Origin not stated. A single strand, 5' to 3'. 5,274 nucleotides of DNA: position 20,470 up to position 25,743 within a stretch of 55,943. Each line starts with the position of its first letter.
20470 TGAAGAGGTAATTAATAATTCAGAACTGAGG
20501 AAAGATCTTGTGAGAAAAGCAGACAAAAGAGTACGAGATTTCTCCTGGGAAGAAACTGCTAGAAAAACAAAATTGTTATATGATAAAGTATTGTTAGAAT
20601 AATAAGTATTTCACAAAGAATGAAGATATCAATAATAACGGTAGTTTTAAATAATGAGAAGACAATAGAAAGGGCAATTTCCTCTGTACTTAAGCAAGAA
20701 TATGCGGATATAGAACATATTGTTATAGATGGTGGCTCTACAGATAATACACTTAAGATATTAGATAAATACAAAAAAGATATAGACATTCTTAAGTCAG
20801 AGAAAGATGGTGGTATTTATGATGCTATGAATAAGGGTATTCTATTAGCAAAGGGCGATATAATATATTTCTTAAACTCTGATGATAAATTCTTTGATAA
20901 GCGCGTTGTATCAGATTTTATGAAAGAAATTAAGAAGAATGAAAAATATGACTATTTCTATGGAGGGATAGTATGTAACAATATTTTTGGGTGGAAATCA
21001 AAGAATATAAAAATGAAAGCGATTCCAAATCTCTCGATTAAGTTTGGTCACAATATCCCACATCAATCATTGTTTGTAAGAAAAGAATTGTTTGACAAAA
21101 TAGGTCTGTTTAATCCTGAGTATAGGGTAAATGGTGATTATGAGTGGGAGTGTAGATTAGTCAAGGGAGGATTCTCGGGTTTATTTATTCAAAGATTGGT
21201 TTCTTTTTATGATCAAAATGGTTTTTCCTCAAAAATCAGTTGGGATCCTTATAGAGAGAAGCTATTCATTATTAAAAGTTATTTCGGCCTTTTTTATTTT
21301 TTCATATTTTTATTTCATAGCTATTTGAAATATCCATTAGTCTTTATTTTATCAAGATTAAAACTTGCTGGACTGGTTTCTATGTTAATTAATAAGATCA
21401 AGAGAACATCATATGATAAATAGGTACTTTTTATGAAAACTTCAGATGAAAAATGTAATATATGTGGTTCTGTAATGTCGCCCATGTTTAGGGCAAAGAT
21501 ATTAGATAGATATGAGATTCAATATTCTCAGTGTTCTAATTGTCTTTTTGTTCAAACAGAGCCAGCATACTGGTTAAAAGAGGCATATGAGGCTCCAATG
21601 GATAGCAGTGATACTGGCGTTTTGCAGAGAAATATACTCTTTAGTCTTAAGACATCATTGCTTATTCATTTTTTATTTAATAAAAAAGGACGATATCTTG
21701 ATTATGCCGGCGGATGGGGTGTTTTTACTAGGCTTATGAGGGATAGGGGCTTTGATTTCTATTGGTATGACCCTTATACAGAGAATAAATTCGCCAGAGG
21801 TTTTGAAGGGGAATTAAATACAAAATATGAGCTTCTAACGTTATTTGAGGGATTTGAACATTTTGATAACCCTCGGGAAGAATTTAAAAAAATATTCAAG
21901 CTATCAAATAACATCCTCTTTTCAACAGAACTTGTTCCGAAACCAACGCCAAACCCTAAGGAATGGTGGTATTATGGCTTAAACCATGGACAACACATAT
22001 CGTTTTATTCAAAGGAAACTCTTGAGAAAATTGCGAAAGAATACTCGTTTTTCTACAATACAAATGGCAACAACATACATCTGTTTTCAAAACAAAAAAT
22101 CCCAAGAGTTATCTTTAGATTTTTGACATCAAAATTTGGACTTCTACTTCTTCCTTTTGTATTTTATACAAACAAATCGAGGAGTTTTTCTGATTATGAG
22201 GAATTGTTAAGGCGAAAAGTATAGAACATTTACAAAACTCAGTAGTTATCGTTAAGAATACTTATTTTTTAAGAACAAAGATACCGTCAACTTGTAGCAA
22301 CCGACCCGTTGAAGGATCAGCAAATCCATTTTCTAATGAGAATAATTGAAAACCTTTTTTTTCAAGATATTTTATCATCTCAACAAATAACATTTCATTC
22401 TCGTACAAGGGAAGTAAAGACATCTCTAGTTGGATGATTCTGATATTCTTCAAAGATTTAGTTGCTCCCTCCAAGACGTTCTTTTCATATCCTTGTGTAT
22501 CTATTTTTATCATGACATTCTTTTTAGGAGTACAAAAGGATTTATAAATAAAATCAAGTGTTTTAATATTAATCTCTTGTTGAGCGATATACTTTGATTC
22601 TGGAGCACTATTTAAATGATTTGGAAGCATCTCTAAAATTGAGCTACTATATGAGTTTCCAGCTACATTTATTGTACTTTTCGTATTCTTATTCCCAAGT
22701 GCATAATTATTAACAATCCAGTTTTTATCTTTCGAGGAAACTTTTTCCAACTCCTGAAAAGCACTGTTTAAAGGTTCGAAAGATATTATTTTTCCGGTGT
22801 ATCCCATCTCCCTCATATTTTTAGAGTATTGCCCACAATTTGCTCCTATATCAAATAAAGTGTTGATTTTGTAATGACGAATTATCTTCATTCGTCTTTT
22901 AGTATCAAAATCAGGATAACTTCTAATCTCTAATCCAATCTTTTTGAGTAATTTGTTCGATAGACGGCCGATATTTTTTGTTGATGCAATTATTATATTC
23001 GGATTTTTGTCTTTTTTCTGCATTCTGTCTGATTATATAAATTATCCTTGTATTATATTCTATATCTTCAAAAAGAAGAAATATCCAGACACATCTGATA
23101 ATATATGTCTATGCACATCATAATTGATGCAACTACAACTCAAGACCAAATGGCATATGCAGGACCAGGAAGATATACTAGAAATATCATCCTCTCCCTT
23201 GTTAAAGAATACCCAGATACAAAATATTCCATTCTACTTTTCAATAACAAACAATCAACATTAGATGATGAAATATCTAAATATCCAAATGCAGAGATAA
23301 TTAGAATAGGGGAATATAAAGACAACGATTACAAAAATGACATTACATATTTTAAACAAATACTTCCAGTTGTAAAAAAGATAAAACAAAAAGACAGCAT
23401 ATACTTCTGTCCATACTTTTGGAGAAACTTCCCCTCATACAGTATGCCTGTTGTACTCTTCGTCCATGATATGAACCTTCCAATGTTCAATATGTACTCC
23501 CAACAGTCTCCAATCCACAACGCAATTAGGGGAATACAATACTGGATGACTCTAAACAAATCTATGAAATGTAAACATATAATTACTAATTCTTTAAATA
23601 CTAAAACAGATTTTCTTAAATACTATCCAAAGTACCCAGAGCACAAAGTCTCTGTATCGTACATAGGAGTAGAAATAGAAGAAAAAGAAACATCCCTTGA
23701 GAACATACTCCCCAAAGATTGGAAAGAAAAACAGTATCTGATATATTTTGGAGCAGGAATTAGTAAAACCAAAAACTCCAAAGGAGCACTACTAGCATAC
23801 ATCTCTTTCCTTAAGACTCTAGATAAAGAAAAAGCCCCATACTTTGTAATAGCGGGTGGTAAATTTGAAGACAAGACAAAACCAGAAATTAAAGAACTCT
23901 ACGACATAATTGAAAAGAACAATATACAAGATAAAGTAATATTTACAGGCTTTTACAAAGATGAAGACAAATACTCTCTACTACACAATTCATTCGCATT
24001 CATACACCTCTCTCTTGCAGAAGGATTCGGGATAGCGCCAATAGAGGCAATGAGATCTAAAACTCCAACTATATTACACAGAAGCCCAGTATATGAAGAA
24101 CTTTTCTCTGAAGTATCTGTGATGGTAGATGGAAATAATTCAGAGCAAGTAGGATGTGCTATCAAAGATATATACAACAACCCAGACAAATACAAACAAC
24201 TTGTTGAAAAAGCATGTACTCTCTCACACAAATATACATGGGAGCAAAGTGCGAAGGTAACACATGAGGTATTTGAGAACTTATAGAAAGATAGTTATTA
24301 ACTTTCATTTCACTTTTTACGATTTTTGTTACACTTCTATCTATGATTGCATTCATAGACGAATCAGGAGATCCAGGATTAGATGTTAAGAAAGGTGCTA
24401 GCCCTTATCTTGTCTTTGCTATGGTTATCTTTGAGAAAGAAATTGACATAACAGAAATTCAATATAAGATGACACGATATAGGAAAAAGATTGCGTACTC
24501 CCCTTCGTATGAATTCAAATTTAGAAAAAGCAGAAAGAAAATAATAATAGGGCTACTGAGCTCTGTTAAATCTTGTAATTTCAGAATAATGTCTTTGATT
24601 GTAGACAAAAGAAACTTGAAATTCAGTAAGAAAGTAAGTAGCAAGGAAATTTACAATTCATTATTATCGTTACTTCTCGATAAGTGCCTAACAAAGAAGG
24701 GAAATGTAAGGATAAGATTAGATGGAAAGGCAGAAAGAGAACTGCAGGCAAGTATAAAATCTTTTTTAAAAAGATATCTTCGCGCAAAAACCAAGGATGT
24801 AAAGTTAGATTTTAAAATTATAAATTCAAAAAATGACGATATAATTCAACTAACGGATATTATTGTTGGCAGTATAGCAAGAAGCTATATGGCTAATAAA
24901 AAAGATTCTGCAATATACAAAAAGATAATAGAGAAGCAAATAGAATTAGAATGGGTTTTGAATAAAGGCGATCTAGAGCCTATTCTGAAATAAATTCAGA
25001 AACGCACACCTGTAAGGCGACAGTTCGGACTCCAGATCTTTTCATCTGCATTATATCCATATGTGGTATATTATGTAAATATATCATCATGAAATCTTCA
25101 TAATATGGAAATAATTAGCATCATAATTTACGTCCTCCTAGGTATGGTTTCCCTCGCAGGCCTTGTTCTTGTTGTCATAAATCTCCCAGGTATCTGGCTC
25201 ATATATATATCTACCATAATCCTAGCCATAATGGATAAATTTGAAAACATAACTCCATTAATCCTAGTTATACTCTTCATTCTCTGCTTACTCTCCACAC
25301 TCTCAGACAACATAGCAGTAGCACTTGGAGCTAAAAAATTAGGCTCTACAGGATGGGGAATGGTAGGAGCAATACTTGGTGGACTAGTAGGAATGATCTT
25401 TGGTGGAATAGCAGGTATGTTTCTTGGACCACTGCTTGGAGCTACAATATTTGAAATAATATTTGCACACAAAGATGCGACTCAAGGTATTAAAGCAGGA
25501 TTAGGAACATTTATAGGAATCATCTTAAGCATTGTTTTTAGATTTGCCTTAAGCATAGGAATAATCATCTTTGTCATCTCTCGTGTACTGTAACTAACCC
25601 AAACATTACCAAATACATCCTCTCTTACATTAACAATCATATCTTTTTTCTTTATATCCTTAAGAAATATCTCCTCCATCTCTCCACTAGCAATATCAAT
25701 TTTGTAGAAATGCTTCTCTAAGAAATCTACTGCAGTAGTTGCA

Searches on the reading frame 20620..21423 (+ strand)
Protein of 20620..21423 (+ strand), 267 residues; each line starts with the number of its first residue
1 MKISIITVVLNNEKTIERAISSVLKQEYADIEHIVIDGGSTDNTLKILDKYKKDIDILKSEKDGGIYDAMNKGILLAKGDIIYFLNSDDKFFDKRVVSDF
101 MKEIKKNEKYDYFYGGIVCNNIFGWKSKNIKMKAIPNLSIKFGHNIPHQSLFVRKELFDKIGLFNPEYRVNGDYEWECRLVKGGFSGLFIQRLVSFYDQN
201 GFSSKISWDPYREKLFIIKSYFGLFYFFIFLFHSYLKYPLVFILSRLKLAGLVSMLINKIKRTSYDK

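Call 4: search_protein_families(library=pfam, proteins=[window:20620-21423:+], max_evalue=0.01)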
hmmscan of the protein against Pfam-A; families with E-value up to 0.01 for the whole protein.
window:20620-21423:+ (267 aa): 3 families
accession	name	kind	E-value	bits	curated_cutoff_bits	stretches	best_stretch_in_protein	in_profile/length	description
PF00535.33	Glycos_transf_2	-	3.4e-27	95.9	23.3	1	4-151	1-156/168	Glycosyl transferase family 2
PF10111.15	Glyco_tranf_2_2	-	2.4e-05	24.4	27.3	1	5-89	2-92/276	Glycosyltransferase like family 2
PF13641.12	Glyco_tranf_2_3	-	0.0045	17.5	27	1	5-89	5-97/230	Glycosyltransferase like family 2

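Call 46: search_protein_families(library=ncbifam, proteins=[window:20620-21423:+], max_evalue=0.00001)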
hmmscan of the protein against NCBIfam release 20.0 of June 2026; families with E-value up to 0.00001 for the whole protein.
window:20620-21423:+ (267 aa): 17 families
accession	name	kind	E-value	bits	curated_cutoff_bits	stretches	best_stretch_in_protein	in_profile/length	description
TIGR04009.1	wcaE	equivalog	6.5e-26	91.1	369.2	1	1-204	1-202/248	colanic acid biosynthesis glycosyltransferase WcaE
TIGR04283.1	glyco_like_mftF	equivalog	5.5e-21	75.2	182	1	3-184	1-173/221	TIGR04283 family arsenosugar biosynthesis glycosyltransferase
NF047683.1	TeichurnBiosyTuaG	equivalog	1e-16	61.3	400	1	2-102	7-112/252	teichuronic acid biosynthesis protein TuaG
NF007482.0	PRK10073.1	equivalog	1.1e-15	57.5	423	1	2-137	7-138/334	glycosyltransferase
NF053739.1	GlytfEpsEBac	equivalog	1.4e-15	57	450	1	2-192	2-197/265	glycosyltransferase EpsE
TIGR03937.1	PgaC_IcaA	equivalog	2.9e-14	52.8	422.3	1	2-110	46-156/407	poly-beta-1,6-N-acetyl-D-glucosamine synthase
NF050050.1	ProtGlycPglI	equivalog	1.2e-10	41.3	500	1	2-114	3-116/306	GalNAc(5)-diNAcBac-PP-undecaprenol beta-1,3-glucosyltransferase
NF041875.1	EPS_EpsD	equivalog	1.3e-09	37.9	370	1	4-198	2-207/325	exopolysaccharide biosynthesis glycosyltransferase EpsD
NF007453.0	PRK10018.1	equivalog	2.3e-09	37.3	382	1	3-181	8-190/280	colanic acid biosynthesis glycosyltransferase WcaA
TIGR04017.1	WcaA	equivalog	2.5e-09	37.2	495.75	1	3-181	7-189/279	colanic acid biosynthesis glycosyltransferase WcaA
NF041394.1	GtaseAglG_Halo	equivalog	3.2e-09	36.5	440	1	1-104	1-107/304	glucosyl-dolichyl phosphate glucuronosyltransferase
NF010496.0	PRK13915.1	equivalog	1.2e-08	34.4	262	1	2-109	32-147/307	glucosyl-3-phosphoglycerate synthase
NF038299.1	EPS_HpsN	equivalog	4.4e-07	29.2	425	1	2-93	2-96/317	hormogonium polysaccharide biosynthesis glycosyltransferase HpsN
TIGR03965.1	mycofact_glyco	equivalog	6.8e-07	28.5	280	1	3-88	76-164/467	mycofactocin biosynthesis glycosyltransferase MftF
TIGR03111.1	glyc2_xrt_Gpos1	hypoth_equivalog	7.4e-07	28.3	363.95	1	2-121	50-173/439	TIGR03111 family XrtG-associated glycosyltransferase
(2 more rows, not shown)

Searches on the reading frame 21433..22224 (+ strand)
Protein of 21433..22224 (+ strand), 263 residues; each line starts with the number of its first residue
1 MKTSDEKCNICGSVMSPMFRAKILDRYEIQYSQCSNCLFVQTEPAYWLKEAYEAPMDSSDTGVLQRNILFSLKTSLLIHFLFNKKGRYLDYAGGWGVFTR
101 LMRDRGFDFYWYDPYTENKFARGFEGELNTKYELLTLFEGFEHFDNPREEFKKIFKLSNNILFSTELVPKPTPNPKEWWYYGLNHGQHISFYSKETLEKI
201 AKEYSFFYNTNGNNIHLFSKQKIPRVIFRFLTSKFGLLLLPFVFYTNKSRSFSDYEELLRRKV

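Call 4: search_protein_families(library=pfam, proteins=[window:21433-22224:+], max_evalue=0.01)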
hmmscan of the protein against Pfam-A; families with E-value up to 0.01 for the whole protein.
window:21433-22224:+ (263 aa): 1 family
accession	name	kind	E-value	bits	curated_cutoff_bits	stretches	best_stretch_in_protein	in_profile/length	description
PF13489.12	Methyltransf_23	-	1.9e-22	80.2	27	1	77-205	12-158/164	Methyltransferase domain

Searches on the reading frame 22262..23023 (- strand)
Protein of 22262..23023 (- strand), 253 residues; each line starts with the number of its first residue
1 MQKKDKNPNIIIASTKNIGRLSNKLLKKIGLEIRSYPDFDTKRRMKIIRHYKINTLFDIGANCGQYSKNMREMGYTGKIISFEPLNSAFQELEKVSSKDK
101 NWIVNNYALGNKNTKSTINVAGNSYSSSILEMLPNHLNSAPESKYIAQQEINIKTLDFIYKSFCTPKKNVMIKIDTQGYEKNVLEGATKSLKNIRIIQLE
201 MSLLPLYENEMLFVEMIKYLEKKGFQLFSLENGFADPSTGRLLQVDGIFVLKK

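Call 4: search_protein_families(library=pfam, proteins=[window:22262-23023:-], max_evalue=0.01)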
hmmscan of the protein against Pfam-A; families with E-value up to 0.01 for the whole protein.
window:22262-23023:- (253 aa): 2 families
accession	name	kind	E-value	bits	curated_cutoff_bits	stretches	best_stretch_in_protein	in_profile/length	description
PF05050.19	Methyltransf_21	-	7.7e-24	85.2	22.7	1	58-227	1-173/173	Methyltransferase FkbM domain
PF05575.17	V_cholerae_RfbT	-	1.7e-05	24.7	27.9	1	36-185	62-208/286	Vibrio cholerae RfbT protein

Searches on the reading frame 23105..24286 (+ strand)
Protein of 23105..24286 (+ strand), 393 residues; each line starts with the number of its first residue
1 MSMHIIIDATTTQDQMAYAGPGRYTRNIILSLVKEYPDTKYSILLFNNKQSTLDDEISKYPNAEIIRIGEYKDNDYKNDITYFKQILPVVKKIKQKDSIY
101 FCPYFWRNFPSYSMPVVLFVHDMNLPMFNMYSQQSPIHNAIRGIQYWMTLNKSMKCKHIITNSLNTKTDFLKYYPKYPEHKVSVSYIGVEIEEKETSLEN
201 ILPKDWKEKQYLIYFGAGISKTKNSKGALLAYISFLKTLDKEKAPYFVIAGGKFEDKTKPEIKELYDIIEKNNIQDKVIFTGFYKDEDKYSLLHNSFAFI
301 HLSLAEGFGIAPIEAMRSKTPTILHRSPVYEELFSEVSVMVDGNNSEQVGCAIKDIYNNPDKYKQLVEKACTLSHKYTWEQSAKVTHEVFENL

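Call 4: search_protein_families(library=pfam, proteins=[window:23105-24286:+], max_evalue=0.01)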
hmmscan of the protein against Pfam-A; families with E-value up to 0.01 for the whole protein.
window:23105-24286:+ (393 aa): 4 families
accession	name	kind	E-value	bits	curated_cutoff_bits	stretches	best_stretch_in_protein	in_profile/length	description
PF00534.26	Glycos_transf_1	-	3.2e-25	89.1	26.4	1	205-370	10-169/172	Glycosyl transferases group 1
PF13692.12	Glyco_trans_1_4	-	1.8e-13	51.4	27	1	213-359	5-142/142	Glycosyl transferases group 1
PF20706.3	GT4-conflict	-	2.6e-07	30.4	26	1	220-384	209-383/385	Family 4 Glycosyltransferase in conflict systems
PF13439.12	Glyco_transf_4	-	5.3e-05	23.7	28.5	1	107-192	89-169/170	Glycosyltransferase Family 4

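Call 46: search_protein_families(library=ncbifam, proteins=[window:23105-24286:+], max_evalue=0.00001)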
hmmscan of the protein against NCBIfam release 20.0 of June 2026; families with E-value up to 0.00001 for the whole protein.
window:23105-24286:+ (393 aa): 13 families
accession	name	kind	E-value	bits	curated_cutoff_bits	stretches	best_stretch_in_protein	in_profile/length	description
TIGR04047.1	MSMEG_0565_glyc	hypoth_equivalog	4.6e-17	62.2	259.85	1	217-390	200-371/373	MSMEG_0565 family glycosyltransferase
NF038295.1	EPS_HpsP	equivalog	4.3e-14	52.3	550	1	187-392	183-386/388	hormogonium polysaccharide biosynthesis glycosyltransferase HpsP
NF041876.1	EPS_EpsE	equivalog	8.7e-13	48.3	400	1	159-384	167-387/389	exopolysaccharide biosynthesis GT4 family glycosyltransferase EpsE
NF041010.1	glycosy_Agl16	equivalog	9.3e-13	47.7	575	1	155-392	133-350/352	glycosylation protein Agl16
TIGR02149.1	glgA_Coryne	subfamily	1.7e-10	40.6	302.4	1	144-392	133-389/391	glycogen synthase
NF053513.1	Gtran_IagA_BgsA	equivalog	6e-09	35.4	460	1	263-391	204-329/333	LTA glycolipid anchor biosynthesis glycosyltransferase, IagA/BgsA family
NF046085.1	XrtY_assoc_Gly1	equivalog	1.4e-08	34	400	1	127-372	133-362/387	XrtY-associated glycosyltransferase XYAG1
NF050063.1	ProtGlycPglJ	equivalog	1.1e-07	31.4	500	1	155-378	144-351/363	N-acetylgalactosamine-N,N'-diacetylbacillosaminyl-diphospho-undecaprenol 4-alpha-N-acetylgalactosaminyltransferase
TIGR03449.1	mycothiol_MshA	equivalog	1.3e-07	30.9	462.5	1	159-392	168-402/406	D-inositol-3-phosphate glycosyltransferase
NF049988.1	MGlcDAGSynMgs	equivalog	3e-07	30.1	400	1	206-393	209-387/398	alpha-monoglucosyldiacylglycerol synthase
TIGR02470.1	sucr_synth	equivalog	4e-06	25.2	810.4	1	212-381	552-736/784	sucrose synthase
TIGR03088.1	stp2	hypoth_equivalog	5.9e-06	25.6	409.05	1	169-391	149-371/374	TIGR03088 family PEP-CTERM/XrtA system glycosyltransferase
NF053787.1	GlcN_PG_synth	equivalog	7.1e-06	25.1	480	0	281-388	247-354/361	N-acetylglucosaminyl phosphatidylglycerol synthase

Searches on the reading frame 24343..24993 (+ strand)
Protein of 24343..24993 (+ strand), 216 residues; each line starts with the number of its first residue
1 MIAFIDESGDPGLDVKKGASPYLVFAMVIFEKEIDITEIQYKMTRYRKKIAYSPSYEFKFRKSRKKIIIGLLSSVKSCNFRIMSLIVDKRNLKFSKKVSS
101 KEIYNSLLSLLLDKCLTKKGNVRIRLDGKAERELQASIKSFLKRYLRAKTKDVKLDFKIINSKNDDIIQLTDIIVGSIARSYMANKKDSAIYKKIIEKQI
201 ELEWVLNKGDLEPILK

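Call 16: search_protein_families(library=pfam, proteins=[window:24343-24993:+], max_evalue=0.001)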
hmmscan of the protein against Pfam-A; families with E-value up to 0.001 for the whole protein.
window:24343-24993:+ (216 aa): 1 family
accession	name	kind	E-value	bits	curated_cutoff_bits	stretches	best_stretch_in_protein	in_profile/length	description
PF12686.12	DUF3800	-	2.1e-13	51.7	21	1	2-180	1-148/149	Protein of unknown function (DUF3800)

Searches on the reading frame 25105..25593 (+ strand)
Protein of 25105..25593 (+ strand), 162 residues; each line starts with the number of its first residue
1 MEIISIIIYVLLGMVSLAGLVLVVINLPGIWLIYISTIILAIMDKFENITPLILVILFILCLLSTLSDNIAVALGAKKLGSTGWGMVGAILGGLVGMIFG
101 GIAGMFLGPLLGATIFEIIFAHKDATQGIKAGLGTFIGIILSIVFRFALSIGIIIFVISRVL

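Call 43: search_protein_families(library=pfam, proteins=[window:25105-25593:+], max_evalue=0.05)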
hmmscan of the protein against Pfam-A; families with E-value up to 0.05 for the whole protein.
window:25105-25593:+ (162 aa): 1 family
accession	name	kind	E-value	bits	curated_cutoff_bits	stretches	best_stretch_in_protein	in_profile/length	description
PF04306.18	DUF456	-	3.7e-30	105.4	29.4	1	24-160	2-138/139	Protein of unknown function (DUF456)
